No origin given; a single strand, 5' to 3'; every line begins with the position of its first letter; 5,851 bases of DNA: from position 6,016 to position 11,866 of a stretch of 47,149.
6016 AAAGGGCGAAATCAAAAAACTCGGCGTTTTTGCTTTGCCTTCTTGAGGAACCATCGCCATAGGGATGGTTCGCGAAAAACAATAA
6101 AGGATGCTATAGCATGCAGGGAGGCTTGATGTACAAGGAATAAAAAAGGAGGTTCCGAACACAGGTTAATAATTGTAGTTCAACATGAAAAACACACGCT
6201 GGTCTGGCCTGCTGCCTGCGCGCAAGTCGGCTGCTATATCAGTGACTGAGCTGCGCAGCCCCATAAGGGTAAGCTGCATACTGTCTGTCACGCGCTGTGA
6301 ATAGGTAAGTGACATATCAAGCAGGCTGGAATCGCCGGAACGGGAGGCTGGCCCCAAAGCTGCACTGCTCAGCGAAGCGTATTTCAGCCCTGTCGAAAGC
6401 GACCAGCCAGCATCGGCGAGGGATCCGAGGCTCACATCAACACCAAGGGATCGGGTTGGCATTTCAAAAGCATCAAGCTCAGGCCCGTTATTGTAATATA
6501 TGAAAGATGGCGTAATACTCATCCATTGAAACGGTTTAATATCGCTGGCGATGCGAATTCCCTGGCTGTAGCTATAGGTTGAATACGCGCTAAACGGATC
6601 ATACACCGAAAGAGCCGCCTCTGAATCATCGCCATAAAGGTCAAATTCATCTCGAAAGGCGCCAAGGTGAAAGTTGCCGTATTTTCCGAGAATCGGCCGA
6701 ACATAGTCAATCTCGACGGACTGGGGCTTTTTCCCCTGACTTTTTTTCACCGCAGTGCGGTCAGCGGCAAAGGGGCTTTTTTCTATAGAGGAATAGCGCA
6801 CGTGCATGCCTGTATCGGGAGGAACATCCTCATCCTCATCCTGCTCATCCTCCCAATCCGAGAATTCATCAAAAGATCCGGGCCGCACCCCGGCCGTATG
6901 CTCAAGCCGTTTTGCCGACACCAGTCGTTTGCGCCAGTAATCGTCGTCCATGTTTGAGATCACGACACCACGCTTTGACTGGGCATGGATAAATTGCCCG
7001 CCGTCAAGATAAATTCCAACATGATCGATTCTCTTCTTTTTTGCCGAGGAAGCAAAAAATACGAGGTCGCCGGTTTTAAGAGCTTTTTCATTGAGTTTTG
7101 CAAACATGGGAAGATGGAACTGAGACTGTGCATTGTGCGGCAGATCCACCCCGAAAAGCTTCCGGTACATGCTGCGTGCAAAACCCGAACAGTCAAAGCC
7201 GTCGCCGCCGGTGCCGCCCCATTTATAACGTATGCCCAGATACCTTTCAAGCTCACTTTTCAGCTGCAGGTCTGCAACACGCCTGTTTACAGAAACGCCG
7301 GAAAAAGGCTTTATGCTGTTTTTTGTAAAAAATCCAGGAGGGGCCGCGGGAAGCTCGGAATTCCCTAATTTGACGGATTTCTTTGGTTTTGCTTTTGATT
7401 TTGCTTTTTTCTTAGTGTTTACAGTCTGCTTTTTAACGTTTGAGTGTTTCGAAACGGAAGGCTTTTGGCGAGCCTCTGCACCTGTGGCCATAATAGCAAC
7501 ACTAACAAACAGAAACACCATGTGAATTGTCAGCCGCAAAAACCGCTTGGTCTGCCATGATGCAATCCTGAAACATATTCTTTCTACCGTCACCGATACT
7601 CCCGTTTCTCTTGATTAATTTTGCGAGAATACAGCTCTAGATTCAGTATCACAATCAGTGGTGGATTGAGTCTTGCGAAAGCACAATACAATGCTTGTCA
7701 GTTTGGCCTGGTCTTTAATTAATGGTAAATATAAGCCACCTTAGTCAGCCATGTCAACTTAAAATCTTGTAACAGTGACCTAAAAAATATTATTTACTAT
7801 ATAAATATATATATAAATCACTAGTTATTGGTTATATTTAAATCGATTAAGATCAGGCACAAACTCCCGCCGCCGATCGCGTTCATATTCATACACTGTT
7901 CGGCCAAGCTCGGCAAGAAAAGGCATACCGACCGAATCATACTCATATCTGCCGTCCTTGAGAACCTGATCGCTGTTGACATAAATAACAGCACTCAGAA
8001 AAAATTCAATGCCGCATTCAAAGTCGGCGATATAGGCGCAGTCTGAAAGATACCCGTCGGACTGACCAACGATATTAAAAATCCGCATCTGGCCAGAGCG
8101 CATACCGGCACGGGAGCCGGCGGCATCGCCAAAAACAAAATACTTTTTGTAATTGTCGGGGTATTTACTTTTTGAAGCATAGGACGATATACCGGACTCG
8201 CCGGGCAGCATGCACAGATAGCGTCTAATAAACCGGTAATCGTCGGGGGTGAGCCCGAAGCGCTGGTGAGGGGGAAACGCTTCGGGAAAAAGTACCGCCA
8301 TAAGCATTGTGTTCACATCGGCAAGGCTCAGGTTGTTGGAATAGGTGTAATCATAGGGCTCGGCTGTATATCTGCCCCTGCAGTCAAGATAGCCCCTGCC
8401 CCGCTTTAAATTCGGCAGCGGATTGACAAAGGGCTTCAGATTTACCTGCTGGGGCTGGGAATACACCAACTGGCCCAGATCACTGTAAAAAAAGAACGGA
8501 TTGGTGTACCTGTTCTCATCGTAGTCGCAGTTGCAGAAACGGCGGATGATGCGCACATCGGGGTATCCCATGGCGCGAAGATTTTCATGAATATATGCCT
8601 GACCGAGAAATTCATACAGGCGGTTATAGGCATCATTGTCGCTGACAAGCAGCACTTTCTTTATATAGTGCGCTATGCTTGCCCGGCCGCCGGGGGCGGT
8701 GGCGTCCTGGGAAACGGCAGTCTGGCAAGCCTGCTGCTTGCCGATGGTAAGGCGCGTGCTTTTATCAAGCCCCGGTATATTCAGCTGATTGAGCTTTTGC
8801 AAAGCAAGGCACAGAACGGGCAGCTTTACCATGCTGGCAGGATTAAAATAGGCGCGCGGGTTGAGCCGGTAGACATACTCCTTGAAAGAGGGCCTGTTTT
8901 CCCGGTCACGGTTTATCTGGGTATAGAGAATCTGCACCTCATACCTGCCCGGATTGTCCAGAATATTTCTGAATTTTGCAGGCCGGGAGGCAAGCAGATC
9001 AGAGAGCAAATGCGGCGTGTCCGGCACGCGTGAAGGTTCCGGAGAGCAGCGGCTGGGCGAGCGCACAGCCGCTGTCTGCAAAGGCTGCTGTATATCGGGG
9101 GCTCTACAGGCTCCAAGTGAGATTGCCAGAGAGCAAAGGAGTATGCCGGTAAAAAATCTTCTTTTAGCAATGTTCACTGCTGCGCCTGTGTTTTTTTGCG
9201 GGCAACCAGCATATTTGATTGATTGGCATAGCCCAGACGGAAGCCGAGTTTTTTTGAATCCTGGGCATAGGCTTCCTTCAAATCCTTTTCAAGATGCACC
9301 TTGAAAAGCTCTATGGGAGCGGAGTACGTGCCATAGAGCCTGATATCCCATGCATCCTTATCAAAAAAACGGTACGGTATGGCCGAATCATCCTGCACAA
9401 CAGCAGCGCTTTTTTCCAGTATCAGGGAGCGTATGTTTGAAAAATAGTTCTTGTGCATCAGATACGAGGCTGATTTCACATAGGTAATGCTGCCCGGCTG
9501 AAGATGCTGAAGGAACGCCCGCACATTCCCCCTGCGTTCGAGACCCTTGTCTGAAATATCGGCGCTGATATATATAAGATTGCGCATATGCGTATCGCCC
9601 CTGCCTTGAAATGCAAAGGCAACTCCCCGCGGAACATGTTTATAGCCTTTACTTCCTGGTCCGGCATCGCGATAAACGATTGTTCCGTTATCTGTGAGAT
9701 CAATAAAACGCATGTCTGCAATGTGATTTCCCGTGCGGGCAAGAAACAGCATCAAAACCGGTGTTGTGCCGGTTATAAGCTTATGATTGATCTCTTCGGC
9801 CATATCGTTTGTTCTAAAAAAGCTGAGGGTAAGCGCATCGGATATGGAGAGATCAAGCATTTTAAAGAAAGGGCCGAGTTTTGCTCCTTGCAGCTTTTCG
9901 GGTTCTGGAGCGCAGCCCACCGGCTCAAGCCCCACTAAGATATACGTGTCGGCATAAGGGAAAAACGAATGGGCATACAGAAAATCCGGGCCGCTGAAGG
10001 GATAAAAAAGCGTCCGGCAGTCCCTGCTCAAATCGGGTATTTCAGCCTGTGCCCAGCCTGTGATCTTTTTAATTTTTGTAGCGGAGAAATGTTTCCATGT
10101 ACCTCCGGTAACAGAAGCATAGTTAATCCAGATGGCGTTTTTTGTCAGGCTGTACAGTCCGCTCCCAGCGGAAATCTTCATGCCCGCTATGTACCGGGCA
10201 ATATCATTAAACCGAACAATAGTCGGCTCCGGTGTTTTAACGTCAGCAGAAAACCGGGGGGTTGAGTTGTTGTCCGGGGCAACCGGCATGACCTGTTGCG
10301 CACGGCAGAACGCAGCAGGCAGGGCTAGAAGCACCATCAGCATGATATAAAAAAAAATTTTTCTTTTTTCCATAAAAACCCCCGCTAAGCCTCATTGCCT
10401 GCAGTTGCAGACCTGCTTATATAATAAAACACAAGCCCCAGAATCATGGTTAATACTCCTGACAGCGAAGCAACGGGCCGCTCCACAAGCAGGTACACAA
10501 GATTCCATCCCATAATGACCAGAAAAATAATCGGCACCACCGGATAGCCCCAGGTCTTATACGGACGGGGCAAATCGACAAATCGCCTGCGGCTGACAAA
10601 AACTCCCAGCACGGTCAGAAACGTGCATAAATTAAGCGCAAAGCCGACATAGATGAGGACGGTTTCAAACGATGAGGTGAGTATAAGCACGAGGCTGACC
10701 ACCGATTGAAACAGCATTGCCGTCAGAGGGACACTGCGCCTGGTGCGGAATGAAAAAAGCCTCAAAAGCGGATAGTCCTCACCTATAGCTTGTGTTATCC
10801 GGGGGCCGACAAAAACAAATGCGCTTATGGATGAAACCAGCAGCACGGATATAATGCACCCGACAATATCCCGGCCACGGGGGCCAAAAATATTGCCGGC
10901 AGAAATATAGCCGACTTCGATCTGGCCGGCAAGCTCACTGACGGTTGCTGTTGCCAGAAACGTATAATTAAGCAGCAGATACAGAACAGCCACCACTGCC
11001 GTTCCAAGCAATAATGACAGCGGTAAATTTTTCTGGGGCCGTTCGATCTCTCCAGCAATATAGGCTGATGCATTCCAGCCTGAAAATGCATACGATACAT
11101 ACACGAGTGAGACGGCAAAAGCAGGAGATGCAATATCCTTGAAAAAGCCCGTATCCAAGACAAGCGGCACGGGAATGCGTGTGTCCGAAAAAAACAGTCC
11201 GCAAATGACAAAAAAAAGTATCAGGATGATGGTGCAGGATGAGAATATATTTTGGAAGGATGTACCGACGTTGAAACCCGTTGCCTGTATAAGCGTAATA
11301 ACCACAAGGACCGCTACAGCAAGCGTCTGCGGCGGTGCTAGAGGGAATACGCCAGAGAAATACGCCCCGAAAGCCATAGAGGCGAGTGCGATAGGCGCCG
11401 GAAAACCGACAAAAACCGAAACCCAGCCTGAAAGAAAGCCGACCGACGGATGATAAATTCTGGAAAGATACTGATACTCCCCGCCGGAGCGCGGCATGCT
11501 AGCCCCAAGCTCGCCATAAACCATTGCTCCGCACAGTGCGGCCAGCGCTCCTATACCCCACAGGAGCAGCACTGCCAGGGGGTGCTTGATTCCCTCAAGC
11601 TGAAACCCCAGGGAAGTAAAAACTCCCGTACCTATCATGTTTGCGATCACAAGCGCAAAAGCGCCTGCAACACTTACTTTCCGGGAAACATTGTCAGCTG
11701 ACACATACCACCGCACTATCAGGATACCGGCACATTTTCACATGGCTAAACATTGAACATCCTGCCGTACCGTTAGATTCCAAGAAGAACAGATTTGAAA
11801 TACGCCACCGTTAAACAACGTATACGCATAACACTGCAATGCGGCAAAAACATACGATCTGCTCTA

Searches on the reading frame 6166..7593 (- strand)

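Call 30: search_protein_families(library=pfam, proteins=[window:6166-7593:-], max_evalue=0.00001)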
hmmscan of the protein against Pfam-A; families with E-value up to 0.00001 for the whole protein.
window:6166-7593:- (475 aa): 1 family
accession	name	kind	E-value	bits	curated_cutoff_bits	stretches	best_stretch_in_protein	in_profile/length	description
PF00877.26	NLPC_P60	-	8.6e-31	106.5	23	1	120-229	1-105/105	NlpC/P60 family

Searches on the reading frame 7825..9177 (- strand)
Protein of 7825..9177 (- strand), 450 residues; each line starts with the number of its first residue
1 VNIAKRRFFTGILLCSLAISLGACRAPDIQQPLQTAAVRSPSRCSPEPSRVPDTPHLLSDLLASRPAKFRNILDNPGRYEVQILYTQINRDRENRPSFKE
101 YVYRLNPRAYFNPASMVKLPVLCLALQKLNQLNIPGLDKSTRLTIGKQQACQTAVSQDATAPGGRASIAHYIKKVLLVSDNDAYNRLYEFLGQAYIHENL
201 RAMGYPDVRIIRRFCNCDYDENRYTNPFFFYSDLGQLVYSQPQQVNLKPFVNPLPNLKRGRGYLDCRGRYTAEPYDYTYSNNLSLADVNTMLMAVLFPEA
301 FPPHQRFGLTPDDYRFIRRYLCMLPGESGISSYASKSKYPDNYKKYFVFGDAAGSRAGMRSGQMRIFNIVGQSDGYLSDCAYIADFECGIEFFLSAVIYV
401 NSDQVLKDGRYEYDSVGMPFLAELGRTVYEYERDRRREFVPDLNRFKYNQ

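Call 30: search_protein_families(library=pfam, proteins=[window:7825-9177:-], max_evalue=0.00001)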
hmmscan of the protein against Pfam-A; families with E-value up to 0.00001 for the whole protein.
window:7825-9177:- (450 aa): 1 family
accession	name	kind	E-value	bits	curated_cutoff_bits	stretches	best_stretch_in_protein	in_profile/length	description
PF13354.11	Beta-lactamase2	-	8.7e-14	51.8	22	1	103-232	13-131/214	Beta-lactamase enzyme family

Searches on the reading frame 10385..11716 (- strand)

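Call 30: search_protein_families(library=pfam, proteins=[window:10385-11716:-], max_evalue=0.00001)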
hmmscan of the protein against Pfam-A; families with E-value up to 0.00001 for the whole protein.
window:10385-11716:- (443 aa): 2 families
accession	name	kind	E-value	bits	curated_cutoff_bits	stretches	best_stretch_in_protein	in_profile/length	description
PF13520.12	AA_permease_2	-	5.6e-46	157.8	27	1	17-417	4-412/427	Amino acid permease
PF00324.27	AA_permease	-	6.3e-31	108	24.6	1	22-416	5-427/470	Amino acid permease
